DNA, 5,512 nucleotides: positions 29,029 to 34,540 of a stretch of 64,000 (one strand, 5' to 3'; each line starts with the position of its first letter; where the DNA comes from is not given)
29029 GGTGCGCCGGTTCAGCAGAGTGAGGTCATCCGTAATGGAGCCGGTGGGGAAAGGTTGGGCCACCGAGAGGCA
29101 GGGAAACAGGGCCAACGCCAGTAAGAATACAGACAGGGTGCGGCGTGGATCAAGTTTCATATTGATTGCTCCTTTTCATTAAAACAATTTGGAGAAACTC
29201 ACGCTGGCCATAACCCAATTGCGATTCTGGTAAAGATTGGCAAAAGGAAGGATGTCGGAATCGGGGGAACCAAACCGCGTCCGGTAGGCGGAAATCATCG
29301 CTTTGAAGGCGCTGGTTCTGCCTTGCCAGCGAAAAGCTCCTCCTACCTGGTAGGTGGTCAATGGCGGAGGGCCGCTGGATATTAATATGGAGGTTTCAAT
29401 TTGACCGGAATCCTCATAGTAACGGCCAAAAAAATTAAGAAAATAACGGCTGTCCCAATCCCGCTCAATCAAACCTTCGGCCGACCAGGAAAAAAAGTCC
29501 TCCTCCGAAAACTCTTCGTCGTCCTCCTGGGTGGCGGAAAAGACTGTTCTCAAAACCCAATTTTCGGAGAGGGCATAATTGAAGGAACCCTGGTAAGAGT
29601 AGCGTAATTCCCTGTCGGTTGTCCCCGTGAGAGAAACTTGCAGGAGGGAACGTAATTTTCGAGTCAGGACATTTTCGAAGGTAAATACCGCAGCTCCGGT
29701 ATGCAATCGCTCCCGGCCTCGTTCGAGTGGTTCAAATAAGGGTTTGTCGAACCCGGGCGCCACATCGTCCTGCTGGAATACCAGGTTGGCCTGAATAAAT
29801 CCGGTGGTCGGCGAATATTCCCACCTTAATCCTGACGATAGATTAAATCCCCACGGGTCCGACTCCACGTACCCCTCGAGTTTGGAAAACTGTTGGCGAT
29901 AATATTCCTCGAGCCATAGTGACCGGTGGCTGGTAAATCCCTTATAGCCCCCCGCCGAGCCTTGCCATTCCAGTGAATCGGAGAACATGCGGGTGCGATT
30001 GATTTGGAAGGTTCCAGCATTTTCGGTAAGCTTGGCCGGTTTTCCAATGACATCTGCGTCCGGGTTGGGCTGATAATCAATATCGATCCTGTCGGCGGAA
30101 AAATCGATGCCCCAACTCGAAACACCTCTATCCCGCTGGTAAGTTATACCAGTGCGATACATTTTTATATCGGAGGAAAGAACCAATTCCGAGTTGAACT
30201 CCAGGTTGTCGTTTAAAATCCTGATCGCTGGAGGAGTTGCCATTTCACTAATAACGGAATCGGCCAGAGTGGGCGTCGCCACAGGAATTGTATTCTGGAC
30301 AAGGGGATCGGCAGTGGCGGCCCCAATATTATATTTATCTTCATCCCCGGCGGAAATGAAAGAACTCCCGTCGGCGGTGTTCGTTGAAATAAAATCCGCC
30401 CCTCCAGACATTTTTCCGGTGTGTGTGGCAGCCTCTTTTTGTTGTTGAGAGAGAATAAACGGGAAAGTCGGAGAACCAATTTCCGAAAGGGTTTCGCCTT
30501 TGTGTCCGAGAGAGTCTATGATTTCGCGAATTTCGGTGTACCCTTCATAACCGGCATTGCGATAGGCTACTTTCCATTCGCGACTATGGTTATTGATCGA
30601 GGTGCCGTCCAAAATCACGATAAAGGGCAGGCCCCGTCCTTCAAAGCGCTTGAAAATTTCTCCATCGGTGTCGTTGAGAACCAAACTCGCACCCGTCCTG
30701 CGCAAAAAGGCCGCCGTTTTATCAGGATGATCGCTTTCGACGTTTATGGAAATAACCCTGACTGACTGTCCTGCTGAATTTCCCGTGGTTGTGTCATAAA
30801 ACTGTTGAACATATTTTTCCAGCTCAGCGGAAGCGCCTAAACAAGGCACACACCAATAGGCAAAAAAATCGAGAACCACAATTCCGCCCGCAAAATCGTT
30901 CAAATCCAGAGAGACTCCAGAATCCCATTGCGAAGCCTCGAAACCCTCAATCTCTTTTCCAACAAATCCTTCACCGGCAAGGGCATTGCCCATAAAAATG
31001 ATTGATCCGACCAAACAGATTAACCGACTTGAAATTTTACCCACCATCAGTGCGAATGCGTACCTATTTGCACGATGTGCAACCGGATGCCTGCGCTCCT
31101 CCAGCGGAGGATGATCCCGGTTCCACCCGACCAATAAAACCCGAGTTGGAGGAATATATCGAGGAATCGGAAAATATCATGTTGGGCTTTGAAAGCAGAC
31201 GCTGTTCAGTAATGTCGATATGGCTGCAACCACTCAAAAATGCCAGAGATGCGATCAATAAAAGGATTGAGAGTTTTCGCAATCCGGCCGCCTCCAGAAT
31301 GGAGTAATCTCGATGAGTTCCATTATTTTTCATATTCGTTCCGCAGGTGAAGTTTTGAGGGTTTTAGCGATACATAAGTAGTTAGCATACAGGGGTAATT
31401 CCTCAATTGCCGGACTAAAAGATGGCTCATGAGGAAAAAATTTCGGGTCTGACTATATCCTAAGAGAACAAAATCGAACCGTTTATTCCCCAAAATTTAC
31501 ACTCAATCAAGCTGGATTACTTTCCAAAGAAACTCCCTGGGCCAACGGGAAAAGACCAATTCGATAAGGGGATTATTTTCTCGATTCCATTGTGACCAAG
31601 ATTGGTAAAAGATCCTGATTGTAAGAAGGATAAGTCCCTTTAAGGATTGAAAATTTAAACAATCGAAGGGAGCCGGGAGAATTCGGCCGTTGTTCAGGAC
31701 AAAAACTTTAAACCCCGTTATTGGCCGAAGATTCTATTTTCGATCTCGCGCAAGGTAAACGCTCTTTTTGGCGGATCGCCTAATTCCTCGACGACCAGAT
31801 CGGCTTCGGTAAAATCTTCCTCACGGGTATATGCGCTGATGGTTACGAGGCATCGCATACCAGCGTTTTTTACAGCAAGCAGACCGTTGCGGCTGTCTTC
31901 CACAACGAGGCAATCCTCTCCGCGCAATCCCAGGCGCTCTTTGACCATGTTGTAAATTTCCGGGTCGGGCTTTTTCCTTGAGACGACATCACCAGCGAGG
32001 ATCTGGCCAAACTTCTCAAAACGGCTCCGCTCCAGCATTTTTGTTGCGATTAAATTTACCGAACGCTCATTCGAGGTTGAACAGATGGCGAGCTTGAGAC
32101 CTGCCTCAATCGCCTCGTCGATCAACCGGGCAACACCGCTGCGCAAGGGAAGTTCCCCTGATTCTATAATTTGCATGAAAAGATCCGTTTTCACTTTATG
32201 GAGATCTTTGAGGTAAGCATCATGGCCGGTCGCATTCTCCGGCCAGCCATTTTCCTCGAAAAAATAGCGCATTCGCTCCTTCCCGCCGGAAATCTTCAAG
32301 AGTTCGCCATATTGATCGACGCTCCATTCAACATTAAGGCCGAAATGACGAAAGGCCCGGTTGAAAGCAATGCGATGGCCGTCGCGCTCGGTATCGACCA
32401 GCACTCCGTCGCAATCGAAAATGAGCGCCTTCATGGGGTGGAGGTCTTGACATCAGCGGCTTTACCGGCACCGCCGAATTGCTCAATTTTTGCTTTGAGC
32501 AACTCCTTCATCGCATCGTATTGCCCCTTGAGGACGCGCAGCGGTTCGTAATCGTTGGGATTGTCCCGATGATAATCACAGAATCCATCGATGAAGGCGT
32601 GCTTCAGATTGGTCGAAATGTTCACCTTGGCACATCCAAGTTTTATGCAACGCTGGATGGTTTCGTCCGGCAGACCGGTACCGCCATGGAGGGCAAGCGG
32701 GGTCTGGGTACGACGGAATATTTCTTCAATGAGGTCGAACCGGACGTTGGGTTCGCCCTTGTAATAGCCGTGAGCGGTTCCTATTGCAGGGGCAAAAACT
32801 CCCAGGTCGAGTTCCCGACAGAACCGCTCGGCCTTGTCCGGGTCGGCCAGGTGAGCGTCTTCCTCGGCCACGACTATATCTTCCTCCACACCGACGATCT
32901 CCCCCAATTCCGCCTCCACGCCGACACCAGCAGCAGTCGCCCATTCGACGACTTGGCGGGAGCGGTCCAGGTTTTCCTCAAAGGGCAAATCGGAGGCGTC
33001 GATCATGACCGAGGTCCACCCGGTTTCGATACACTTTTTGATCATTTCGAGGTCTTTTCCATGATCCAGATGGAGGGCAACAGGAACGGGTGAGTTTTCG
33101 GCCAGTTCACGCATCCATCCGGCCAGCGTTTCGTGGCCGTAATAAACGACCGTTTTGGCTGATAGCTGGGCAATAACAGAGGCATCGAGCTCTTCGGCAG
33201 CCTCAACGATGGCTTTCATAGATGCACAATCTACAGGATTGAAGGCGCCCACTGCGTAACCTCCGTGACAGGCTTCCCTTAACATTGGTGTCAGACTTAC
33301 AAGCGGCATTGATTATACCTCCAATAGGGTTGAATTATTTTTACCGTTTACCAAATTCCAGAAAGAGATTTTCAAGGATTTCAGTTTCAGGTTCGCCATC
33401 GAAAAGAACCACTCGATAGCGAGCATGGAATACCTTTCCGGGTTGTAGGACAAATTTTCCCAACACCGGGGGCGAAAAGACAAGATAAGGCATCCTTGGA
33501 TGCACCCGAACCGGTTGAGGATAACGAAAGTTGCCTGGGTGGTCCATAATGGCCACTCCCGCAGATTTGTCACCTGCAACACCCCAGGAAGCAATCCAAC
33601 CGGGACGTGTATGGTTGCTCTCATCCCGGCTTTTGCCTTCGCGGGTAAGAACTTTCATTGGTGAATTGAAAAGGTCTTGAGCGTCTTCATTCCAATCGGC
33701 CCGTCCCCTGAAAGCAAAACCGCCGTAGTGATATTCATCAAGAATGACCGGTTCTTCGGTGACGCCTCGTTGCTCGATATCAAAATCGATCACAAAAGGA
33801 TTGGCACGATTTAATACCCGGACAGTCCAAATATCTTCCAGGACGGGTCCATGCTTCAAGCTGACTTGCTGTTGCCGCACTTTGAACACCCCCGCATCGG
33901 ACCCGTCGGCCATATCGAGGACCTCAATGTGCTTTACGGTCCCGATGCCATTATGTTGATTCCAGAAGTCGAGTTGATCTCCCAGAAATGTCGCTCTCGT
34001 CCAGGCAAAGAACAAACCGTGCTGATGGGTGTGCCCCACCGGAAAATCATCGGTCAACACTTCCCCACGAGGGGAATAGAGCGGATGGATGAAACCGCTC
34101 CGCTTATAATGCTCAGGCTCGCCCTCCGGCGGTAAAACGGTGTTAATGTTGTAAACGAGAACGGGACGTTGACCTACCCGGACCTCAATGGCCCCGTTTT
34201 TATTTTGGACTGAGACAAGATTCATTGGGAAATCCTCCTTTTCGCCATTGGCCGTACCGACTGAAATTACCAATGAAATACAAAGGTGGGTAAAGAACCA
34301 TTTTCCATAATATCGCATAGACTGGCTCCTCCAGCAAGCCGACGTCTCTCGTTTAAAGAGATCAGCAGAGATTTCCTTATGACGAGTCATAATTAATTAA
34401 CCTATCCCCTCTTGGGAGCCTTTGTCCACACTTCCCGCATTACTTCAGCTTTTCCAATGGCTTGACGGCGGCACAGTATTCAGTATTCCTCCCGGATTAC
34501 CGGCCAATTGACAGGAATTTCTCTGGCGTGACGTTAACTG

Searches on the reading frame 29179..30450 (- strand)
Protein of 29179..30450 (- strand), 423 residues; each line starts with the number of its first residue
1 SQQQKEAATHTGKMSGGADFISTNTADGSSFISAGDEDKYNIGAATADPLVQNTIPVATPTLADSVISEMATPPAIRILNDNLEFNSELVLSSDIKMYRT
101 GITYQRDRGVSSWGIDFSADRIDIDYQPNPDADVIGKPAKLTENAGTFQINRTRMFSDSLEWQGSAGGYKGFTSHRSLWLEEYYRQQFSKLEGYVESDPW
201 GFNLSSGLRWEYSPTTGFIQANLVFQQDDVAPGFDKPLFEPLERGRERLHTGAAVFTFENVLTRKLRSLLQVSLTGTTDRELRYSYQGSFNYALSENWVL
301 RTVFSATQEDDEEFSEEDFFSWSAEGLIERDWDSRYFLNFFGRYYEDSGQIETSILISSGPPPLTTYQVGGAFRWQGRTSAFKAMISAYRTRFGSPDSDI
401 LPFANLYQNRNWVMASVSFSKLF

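Call 58: search_protein_families(library=pfam, proteins=[window:29179-30450:-], max_evalue=5)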
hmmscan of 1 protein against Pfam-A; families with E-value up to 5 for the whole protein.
window:29179-30450:- (423 aa): 0 families

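Call 59: search_solved_structures(query=window:29179-30450:-, max_evalue=10)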
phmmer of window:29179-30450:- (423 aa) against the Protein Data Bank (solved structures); distinct sequences matched with E-value up to 10: 1.
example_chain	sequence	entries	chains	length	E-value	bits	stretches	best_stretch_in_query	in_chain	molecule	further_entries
4p5w_A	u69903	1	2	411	1.3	11.4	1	260-320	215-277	Calcium-binding mitochondrial carrier protein Aralar2,Calcium-binding mitochondrial carrie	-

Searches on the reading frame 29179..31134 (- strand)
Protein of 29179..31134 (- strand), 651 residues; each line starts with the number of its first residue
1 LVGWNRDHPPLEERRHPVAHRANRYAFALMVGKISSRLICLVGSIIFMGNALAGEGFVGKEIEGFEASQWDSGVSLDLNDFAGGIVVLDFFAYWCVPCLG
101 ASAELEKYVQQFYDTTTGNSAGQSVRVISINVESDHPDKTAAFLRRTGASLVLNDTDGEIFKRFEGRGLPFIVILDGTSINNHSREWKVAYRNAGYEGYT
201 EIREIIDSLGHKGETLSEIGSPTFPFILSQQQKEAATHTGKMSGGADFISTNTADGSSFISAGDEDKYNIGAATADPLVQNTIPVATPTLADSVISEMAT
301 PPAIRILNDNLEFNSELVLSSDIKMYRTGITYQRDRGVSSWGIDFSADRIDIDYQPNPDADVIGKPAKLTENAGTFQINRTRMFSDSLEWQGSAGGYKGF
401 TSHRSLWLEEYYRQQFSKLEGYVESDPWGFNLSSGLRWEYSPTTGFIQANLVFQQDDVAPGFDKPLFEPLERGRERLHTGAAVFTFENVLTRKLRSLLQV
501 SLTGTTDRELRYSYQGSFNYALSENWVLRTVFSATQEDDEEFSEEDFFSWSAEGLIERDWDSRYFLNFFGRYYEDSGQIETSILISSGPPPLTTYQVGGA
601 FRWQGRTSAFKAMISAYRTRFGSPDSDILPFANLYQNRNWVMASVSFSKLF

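Call 16: search_protein_families(library=pfam, proteins=[window:29179-31134:-], max_evalue=0.001)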
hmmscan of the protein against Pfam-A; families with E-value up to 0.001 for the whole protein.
window:29179-31134:- (651 aa): 3 families
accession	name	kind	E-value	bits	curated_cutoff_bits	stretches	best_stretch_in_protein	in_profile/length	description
PF00578.27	AhpC-TSA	-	4.9e-06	26.9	26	1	58-166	1-100/124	AhpC/TSA family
PF13905.12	Thioredoxin_8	-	9.5e-06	26.3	27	1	85-176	3-89/94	Thioredoxin-like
PF08534.16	Redoxin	-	7.8e-05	22.9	26.6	1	72-166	17-104/148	Redoxin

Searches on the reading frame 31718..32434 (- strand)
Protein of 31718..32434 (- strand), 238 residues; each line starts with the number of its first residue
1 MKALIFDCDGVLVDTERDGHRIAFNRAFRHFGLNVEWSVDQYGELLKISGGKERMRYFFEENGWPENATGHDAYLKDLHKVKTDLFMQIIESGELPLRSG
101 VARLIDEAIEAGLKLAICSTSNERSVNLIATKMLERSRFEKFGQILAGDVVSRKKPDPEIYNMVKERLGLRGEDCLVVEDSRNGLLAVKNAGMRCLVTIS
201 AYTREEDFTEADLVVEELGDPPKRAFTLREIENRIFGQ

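Call 16: search_protein_families(library=pfam, proteins=[window:31718-32434:-], max_evalue=0.001)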
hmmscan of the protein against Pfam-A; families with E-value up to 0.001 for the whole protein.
window:31718-32434:- (238 aa): 3 families
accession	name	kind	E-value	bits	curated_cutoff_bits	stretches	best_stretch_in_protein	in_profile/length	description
PF00702.32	Hydrolase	-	3.1e-28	99.9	26.4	1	1-192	1-191/191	haloacid dehalogenase-like hydrolase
PF13419.12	HAD_2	-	3.6e-23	83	23.8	1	4-197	1-177/178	Haloacid dehalogenase-like hydrolase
PF13242.12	Hydrolase_like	-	3.7e-05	24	22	1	154-220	3-74/75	HAD-hyrolase-like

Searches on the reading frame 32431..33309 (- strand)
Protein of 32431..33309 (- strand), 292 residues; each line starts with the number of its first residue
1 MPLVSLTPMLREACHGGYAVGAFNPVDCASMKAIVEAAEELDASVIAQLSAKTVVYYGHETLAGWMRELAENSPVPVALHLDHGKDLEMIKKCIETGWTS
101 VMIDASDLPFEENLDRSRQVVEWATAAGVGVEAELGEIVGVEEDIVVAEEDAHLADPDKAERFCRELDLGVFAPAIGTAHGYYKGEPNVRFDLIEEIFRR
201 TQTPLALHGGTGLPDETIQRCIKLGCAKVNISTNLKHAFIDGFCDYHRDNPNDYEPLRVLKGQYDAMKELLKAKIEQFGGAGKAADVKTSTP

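Call 16: search_protein_families(library=pfam, proteins=[window:32431-33309:-], max_evalue=0.001)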
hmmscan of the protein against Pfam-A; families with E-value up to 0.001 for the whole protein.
window:32431-33309:- (292 aa): 1 family
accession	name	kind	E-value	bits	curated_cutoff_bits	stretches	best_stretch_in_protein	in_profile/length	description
PF01116.26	F_bP_aldolase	-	4.7e-89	299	25.5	1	5-283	2-277/277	Fructose-bisphosphate aldolase class-II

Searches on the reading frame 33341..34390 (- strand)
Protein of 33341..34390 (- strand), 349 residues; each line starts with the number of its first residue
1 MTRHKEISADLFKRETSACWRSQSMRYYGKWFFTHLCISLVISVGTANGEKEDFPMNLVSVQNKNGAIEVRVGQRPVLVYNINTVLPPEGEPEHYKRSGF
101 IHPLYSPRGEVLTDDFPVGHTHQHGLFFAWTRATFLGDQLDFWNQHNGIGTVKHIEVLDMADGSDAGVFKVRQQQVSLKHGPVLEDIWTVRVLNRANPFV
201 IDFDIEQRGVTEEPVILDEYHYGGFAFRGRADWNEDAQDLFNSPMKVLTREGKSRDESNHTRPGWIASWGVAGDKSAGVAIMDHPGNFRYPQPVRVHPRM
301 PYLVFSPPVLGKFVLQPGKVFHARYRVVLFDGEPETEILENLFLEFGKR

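Call 16: search_protein_families(library=pfam, proteins=[window:33341-34390:-], max_evalue=0.001)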
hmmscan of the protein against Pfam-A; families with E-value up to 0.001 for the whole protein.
window:33341-34390:- (349 aa): 1 family
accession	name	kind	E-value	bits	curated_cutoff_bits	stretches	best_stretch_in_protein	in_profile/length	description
PF14100.11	DUF6807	-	3.6e-55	187.9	27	1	68-342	2-268/270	Family of unknown function (DUF6807)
